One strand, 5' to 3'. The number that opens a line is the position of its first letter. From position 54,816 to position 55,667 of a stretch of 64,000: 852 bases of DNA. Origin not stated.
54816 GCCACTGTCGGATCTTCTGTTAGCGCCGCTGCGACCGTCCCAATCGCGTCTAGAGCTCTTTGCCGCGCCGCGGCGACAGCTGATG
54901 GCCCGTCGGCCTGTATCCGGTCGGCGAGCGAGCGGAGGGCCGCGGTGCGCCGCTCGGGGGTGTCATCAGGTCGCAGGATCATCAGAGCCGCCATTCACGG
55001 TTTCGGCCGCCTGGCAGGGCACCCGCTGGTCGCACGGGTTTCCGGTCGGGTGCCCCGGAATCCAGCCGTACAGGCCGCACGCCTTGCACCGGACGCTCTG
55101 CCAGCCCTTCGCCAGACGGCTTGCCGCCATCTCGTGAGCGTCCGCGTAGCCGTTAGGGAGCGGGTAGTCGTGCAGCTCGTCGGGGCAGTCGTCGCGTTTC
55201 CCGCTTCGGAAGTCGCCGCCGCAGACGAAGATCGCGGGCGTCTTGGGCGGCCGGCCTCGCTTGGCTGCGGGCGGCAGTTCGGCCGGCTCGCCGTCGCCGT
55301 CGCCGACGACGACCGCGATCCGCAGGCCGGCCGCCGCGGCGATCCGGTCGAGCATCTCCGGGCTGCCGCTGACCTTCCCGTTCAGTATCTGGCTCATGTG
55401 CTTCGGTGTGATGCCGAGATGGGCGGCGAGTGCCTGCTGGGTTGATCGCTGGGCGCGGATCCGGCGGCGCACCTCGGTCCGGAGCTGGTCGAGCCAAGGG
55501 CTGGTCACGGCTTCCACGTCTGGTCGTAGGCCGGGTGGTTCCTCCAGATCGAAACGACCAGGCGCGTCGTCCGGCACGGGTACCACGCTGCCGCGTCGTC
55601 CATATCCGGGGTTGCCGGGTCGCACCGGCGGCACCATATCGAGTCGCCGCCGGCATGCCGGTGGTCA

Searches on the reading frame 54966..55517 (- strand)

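Call 32: search_protein_families(library=pfam, proteins=[window:54966-55517:-], max_evalue=0.01)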
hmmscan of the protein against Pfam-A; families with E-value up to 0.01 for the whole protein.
window:54966-55517:- (183 aa): 4 families
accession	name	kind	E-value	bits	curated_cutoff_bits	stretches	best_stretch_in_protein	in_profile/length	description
PF13560.12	HTH_31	-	3.4e-06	27.7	27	1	14-65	4-56/64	Helix-turn-helix domain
PF13744.12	HTH_37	-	1.1e-05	25.5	27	1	13-71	20-79/80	Helix-turn-helix domain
PF01381.28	HTH_3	-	4.2e-05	23.9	23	1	21-67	5-52/55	Helix-turn-helix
PF15943.11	YdaS_toxin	-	0.0089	16.3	30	0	27-60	11-44/65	Bacterial toxin YdaS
